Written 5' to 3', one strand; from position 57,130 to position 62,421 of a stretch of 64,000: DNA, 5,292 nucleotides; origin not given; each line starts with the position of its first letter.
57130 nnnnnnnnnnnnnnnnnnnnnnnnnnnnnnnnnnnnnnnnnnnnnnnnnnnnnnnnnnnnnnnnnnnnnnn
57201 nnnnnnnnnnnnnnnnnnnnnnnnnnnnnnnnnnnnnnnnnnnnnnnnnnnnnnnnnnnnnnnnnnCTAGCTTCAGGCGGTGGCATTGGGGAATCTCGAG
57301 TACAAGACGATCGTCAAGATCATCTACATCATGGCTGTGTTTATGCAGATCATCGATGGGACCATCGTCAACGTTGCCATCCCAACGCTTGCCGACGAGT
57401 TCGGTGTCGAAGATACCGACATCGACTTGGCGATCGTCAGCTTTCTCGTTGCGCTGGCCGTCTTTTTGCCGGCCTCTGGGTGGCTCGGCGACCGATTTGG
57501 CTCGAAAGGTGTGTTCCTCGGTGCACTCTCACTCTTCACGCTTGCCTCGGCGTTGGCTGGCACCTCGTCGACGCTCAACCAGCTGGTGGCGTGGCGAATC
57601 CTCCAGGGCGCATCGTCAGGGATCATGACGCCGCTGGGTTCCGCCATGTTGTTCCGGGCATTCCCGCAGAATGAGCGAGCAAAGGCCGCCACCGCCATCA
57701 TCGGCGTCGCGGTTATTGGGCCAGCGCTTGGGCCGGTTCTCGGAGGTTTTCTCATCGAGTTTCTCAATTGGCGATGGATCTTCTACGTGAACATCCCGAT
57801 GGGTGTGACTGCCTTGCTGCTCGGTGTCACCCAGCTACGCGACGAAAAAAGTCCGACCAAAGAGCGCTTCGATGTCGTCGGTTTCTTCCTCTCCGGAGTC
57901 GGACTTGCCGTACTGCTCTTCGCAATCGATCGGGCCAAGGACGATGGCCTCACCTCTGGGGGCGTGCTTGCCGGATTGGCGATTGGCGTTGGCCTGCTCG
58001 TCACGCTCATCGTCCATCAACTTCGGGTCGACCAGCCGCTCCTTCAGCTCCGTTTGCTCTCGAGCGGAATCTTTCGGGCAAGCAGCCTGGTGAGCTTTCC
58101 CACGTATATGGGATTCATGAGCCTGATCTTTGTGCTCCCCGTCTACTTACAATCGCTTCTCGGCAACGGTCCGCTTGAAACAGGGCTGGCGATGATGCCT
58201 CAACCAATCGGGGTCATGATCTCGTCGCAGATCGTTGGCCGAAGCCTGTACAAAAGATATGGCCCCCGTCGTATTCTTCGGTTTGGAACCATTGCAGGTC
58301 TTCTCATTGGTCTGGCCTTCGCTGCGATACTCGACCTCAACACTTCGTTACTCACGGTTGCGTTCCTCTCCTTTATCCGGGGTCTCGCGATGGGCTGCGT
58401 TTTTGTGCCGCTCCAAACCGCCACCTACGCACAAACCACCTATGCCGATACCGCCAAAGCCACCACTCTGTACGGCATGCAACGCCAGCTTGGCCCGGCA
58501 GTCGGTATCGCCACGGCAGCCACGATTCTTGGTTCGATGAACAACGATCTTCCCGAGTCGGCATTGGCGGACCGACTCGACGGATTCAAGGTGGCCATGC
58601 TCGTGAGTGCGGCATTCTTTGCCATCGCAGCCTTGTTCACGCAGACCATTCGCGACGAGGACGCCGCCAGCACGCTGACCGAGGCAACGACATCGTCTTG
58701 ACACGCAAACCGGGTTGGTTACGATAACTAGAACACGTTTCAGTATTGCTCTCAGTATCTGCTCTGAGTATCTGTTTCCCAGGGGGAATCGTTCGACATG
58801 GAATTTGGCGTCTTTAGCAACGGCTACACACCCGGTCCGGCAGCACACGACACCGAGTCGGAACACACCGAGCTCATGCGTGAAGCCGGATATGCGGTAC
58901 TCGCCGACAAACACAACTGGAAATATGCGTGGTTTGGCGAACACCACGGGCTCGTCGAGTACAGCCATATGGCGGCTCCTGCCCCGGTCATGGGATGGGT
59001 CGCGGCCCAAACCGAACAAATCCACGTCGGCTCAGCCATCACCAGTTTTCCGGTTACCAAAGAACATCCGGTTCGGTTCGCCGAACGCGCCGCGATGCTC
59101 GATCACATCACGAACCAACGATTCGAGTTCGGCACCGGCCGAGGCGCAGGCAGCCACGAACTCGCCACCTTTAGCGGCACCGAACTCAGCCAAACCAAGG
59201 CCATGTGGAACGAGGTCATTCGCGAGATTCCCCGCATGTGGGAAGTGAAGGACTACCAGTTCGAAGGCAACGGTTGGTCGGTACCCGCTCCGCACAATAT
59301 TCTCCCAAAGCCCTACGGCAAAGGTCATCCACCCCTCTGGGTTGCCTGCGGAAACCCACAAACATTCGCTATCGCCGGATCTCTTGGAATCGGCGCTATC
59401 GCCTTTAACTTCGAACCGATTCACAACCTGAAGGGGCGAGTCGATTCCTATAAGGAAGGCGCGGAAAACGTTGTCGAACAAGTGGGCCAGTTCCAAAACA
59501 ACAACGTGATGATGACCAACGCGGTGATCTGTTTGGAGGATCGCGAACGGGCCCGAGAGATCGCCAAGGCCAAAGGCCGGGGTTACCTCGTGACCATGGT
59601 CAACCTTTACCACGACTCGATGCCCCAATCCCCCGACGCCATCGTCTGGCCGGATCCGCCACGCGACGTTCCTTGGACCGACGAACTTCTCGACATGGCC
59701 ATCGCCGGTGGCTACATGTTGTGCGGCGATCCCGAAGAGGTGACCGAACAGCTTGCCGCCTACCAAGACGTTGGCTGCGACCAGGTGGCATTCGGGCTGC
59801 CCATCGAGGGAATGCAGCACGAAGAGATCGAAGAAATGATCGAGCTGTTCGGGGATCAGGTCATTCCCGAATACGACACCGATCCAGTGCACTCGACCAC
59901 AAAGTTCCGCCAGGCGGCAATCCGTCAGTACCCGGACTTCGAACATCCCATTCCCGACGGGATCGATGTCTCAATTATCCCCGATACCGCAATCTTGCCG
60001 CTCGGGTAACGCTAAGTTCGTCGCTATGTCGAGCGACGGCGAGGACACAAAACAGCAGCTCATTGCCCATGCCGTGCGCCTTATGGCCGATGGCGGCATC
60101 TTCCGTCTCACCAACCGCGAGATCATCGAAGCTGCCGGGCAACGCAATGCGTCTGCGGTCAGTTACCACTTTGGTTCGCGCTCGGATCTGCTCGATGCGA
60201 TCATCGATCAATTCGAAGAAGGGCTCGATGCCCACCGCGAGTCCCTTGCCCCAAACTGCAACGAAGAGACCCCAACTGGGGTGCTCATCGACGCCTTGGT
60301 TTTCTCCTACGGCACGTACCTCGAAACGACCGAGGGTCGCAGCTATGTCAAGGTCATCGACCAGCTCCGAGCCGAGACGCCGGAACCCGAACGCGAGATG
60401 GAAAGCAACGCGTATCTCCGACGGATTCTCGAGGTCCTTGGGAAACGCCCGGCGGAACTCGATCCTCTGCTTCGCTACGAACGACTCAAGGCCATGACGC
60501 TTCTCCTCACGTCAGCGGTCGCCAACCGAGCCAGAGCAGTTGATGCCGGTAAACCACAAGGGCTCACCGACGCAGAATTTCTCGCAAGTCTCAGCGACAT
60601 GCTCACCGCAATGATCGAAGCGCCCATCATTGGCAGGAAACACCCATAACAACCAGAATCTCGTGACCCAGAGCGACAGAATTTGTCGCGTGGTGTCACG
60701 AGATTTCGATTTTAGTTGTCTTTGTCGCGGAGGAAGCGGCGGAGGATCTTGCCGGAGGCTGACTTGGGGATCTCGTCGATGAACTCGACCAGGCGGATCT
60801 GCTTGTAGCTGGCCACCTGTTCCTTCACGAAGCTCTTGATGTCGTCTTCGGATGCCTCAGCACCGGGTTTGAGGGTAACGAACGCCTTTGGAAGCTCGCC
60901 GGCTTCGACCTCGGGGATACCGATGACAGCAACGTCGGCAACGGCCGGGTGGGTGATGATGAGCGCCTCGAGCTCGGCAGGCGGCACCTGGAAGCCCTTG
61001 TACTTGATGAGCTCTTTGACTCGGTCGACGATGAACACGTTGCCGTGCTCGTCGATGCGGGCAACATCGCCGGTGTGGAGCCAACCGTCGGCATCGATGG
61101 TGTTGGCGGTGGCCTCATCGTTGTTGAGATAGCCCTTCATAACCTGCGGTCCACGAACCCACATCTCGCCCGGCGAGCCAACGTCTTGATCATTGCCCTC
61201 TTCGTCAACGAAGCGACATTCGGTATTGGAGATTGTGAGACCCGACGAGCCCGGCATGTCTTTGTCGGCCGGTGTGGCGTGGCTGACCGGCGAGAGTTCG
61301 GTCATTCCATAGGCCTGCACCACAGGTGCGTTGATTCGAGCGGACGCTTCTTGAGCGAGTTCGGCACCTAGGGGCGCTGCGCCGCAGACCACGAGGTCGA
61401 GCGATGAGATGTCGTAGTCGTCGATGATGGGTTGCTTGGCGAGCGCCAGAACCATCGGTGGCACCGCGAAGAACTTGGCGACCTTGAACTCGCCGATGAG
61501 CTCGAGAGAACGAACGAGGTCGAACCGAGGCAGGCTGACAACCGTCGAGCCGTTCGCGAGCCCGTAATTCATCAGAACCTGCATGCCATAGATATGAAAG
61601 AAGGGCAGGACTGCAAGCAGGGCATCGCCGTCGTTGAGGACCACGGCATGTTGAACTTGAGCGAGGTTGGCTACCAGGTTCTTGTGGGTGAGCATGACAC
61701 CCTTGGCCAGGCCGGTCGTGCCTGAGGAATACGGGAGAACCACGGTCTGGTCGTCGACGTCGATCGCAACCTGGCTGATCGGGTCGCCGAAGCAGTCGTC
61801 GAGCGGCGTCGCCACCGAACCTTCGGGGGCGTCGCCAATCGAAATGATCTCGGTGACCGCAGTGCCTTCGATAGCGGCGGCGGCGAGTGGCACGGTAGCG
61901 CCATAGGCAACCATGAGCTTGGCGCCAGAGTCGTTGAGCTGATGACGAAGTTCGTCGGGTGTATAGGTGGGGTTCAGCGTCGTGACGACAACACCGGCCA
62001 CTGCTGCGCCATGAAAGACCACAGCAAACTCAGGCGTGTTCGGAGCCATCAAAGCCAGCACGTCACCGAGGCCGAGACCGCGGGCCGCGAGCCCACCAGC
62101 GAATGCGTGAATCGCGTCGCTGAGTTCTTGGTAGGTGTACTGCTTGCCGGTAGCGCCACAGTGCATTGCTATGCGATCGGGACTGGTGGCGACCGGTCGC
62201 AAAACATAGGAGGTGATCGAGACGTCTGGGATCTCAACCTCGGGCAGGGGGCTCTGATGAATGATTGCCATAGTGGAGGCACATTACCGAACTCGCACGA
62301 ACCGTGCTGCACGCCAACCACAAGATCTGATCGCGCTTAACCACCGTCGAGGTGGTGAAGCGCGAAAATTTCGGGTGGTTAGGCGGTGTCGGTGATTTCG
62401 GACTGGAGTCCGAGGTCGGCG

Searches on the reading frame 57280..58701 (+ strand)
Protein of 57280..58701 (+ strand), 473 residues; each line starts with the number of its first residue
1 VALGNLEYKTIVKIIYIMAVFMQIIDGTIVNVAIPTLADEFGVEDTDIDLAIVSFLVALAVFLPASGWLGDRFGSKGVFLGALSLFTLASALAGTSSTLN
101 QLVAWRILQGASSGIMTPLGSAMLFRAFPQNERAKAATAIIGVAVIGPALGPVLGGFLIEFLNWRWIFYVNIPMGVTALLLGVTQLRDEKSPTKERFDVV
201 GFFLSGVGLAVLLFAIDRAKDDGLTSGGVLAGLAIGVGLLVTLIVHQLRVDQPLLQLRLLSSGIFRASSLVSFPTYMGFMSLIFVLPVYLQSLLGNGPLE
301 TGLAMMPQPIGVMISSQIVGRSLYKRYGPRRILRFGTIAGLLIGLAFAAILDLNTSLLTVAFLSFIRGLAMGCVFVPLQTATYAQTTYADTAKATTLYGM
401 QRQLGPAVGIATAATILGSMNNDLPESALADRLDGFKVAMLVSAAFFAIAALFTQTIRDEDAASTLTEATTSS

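Call 60: search_protein_families(library=pfam, proteins=[window:57280-58701:+], max_evalue=0.001)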
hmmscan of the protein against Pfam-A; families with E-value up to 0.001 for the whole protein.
window:57280-58701:+ (473 aa): 2 families
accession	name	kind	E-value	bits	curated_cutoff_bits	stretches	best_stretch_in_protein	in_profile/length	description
PF07690.21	MFS_1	-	2.8e-52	178.2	33.4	1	18-409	3-346/347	Major Facilitator Superfamily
PF06609.19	TRI12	-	1.9e-06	27.1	23.2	1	33-261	66-307/599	Fungal trichothecene efflux pump (TRI12)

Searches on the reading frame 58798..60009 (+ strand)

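Call 60: search_protein_families(library=pfam, proteins=[window:58798-60009:+], max_evalue=0.001)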
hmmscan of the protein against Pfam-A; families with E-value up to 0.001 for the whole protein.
window:58798-60009:+ (403 aa): 1 family
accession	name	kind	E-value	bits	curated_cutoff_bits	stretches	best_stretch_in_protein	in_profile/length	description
PF00296.26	Bac_luciferase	-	9.6e-44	150.4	27.9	1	1-328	1-313/314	Luciferase-like monooxygenase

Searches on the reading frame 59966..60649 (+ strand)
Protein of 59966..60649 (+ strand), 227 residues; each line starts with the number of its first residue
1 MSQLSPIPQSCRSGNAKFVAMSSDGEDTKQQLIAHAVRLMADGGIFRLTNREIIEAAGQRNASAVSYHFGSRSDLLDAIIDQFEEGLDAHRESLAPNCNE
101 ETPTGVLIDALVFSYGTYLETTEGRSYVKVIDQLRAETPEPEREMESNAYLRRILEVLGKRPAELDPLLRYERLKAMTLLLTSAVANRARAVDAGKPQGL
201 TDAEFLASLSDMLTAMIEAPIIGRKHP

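Call 60: search_protein_families(library=pfam, proteins=[window:59966-60649:+], max_evalue=0.001)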
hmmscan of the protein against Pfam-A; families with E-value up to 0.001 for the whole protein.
window:59966-60649:+ (227 aa): 2 families
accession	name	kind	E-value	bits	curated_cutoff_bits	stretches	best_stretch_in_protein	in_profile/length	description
PF00440.29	TetR_N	-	3.1e-06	27.3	24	1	32-79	1-47/47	Bacterial regulatory proteins, tetR family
PF17939.6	TetR_C_30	-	0.00075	20.2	26.3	0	121-215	15-114/115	Tetracyclin repressor-like, C-terminal domain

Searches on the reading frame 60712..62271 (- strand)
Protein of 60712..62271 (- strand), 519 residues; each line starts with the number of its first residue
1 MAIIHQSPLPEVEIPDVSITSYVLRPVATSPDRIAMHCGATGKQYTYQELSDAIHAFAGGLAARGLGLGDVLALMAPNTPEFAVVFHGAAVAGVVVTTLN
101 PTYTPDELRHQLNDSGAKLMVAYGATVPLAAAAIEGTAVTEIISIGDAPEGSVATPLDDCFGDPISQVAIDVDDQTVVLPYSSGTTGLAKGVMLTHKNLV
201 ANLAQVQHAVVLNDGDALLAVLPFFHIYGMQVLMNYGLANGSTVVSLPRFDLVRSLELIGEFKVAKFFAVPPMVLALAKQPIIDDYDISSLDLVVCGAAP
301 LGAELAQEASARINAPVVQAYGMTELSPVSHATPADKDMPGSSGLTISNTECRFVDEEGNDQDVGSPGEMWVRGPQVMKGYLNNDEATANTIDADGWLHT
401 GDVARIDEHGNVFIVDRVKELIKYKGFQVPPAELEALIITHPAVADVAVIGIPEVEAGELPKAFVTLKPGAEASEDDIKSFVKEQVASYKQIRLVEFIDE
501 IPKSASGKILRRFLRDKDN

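Call 60: search_protein_families(library=pfam, proteins=[window:60712-62271:-], max_evalue=0.001)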
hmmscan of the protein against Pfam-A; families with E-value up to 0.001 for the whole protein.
window:60712-62271:- (519 aa): 2 families
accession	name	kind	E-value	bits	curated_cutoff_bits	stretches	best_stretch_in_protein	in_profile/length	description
PF00501.34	AMP-binding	-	1.7e-92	310.7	29.9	1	27-382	5-384/384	AMP-binding enzyme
PF13193.12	AMP-binding_C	-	3.5e-21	76.3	24.5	1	433-508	1-76/76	AMP-binding enzyme C-terminal domain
